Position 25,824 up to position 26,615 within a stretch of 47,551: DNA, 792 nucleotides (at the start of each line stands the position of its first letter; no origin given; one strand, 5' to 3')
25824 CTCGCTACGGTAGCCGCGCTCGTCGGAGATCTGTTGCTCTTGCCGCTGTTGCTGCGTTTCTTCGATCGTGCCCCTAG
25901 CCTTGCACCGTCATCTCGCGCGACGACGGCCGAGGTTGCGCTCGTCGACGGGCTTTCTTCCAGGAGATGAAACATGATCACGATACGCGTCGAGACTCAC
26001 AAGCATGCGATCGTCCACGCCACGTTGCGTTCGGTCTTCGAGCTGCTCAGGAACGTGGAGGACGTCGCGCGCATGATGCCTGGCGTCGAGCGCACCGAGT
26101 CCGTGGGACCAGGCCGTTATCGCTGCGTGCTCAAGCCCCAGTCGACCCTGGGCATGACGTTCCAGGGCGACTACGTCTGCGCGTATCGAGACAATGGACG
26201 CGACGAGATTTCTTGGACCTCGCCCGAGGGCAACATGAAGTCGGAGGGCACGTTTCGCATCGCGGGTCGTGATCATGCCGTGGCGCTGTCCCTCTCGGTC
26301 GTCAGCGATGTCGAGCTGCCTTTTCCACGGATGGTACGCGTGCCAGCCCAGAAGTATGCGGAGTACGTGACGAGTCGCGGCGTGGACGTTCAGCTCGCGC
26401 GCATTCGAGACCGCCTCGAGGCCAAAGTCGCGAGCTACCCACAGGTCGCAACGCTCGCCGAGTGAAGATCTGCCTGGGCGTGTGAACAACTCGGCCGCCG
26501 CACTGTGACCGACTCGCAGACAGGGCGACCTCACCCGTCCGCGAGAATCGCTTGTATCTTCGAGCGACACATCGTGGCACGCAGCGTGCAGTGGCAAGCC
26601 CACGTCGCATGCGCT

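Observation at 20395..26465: Five-gene operon coupling a flavin monooxygenase, a stand-alone MprF-C-like (DUF2156) transferase and a methyltransferase to an MMPL exporter and an SRPBCC ligand-binding protein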

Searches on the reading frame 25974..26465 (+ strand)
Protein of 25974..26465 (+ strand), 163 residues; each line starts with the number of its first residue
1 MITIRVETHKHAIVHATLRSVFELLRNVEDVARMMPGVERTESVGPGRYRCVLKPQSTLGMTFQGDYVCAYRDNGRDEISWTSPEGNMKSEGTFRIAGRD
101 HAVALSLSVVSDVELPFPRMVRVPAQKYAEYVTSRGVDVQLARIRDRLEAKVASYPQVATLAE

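Call 4: search_protein_families(library=pfam, proteins=[window:25974-26465:+], max_evalue=0.01)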
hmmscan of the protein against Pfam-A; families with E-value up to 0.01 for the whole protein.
window:25974-26465:+ (163 aa): 3 families
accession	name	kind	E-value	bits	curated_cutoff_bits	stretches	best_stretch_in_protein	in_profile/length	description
PF06240.19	COXG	-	8.9e-05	22.7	22.2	1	14-105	5-88/140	Carbon monoxide dehydrogenase subunit G (CoxG)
PF10604.15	Polyketide_cyc2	-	0.00083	20.1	27.4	1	10-149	6-142/142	Polyketide cyclase / dehydrase and lipid transport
PF03364.25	Polyketide_cyc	-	0.0027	18.4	23.4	1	14-126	1-114/126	Polyketide cyclase / dehydrase and lipid transport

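Call 6: search_protein_families(library=ncbifam, proteins=[window:25974-26465:+], max_evalue=0.01)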
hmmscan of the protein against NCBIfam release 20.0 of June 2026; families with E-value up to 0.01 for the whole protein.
window:25974-26465:+ (163 aa): 0 families

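Call 31: find_homologous_proteins(query=window:25974-26465:+, max_evalue=0.001)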
Query window:25974-26465:+ (163 aa): 3 proteins with E <= 0.001 among 80 candidates.
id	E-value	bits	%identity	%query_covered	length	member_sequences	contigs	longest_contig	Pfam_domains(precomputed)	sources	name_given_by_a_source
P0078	9.0e-100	349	98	100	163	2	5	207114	-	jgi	jgi:carbon monoxide dehydrogenase subunit G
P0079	2.1e-61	224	64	100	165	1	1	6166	-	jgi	jgi:carbon monoxide dehydrogenase subunit G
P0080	3.8e-59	217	65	96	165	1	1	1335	-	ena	-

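Call 37: search_protein_families(library=pfam, proteins=[P0079], max_evalue=1)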
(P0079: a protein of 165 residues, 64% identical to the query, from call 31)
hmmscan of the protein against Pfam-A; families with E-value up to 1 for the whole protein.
P0079 (165 aa): 4 families
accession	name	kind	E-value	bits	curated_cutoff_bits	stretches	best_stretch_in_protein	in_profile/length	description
PF06240.19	COXG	-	0.00026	21.2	22.2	1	14-60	5-51/140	Carbon monoxide dehydrogenase subunit G (CoxG)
PF03364.25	Polyketide_cyc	-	0.00093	19.9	23.4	1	14-109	1-97/126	Polyketide cyclase / dehydrase and lipid transport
PF10604.15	Polyketide_cyc2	-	0.016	15.9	27.4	1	7-126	3-119/142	Polyketide cyclase / dehydrase and lipid transport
PF09366.15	DUF1997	-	0.11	13.1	27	0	26-64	7-45/153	Protein of unknown function (DUF1997)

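Call 53: search_solved_structures(query=window:25974-26465:+, max_evalue=10)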
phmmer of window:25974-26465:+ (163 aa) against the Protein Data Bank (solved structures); distinct sequences matched with E-value up to 10: 1.
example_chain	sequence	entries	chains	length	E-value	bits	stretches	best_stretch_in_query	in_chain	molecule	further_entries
3p9v_A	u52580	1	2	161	7.2e-09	38.8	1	2-145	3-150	Uncharacterized protein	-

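Call 65: predict_structure(alignment_id=A3)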
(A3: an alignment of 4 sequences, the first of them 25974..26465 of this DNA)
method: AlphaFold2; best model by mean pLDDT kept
length: 163 residues; sequences in the alignment: 4
mean_pLDDT: 66.2   pTM: 0.59
mean pLDDT of the five models: 66.2, 65.6, 62.5, 40.9, 39.9
residues with pLDDT >= 90: 0; 70-90: 68; 50-70: 77; < 50: 18
segments of 3 or more residues with pLDDT < 50: 57-64, 155-163
pLDDT, mean of each block of 10 residues (from residue 1): 75 78 74 69 75 56 53 68 60 79 79 63 60 63 70 48 34
secondary structure, 60 per line:
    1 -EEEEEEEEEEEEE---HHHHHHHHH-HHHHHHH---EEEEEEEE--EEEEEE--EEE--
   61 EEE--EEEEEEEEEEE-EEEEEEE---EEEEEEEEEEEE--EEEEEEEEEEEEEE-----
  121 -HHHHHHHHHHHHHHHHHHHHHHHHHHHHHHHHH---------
elements in order: E2-14 H18-26 H28-34 E38-45 E48-53 E56-58 E61-63 E66-76 E78-84 E88-99 E102-115 H122-154

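Call 69: fold_search(model_id=the predicted structure, library=pdb)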
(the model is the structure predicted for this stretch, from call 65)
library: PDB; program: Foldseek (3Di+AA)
matches with E <= 10: 1434; with E <= 0.001: 349
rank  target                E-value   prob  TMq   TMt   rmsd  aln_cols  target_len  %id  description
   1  3p9v_B                4.0e-12  1.00  0.75  0.79   3.2       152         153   22  High Resolution Crystal Structure of protein Maqu_3174 from Marinobacter aquaeolei, Northeast Structural Genomics Cons (released 2010-10-27)
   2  3p9v_A                2.2e-11  1.00  0.72  0.73   3.2       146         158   23  High Resolution Crystal Structure of protein Maqu_3174 from Marinobacter aquaeolei, Northeast Structural Genomics Cons (released 2010-10-27)
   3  2d4r_C                4.0e-08  1.00  0.67  0.74   3.3       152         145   20  Crystal structure of TTHA0849 from Thermus thermophilus HB8 (released 2005-12-13)
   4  2d4r_A                8.8e-08  1.00  0.67  0.74   3.4       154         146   21  Crystal structure of TTHA0849 from Thermus thermophilus HB8 (released 2005-12-13)
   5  5z8o_B                1.0e-07  1.00  0.61  0.67   4.4       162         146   19  Structural of START superfamily protein MSMEG_0129 from Mycobacterium smegmatis (released 2018-03-21)
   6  3rt0_C                2.5e-07  1.00  0.66  0.63   4.0       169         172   16  Crystal structure of PYL10-HAB1 complex in the absence of abscisic acid (ABA) (released 2011-06-22)
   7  6nwb                  2.5e-07  1.00  0.62  0.64   4.2       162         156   14  PYL10 bound to the selective agonist hexabactin (released 2020-02-12)
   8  3tfz_E                2.9e-07  1.00  0.69  0.69   3.8       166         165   18  Crystal structure of Zhui aromatase/cyclase from Streptomcyes sp. R1128 (released 2011-09-14)
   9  3uqh_A                2.9e-07  1.00  0.61  0.62   4.2       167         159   14  Crystal structure of aba receptor pyl10 (apo) (released 2011-12-14)
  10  3tfz_A                3.3e-07  1.00  0.70  0.68   4.8       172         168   19  Crystal structure of Zhui aromatase/cyclase from Streptomcyes sp. R1128 (released 2011-09-14)
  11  7mld                  3.3e-07  1.00  0.58  0.61   4.4       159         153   15  PYL10 bound to the ABA pan-antagonist antabactin (released 2021-09-29)
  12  2ns9_B                4.4e-07  1.00  0.62  0.66   4.1       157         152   18  Crystal structure of protein APE2225 from Aeropyrum pernix K1, Pfam COXG (released 2006-11-14)
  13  3zvu_A                4.4e-07  1.00  0.63  0.58   4.0       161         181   13  Structure of the PYR1 His60Pro mutant in complex with the HAB1 phosphatase and Abscisic acid (released 2012-06-13)
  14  5ygv_B                4.6e-07  1.00  0.56  0.54   5.1       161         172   14  Crystal structure of the abscisic acid receptor PYR1 in complex with an antagonist (released 2018-04-18)
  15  3w9r                  4.9e-07  1.00  0.63  0.61   3.8       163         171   15  Crystal structure of the high-affinity abscisic acid receptor PYL9/RCAR9 bound to ABA (released 2014-04-09)
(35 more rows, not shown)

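Call 81: find_related_loci(query=A3, collection=metagenome_contigs, flank=10000)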
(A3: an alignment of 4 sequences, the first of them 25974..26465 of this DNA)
Query A3 (163 aa) in metagenome_contigs; peptide patterns used: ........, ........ (x = any residue, [..] = any of these).
87 stretches matched a pattern, but none encodes a relative of the query by tblastn (E <= 1e-3).
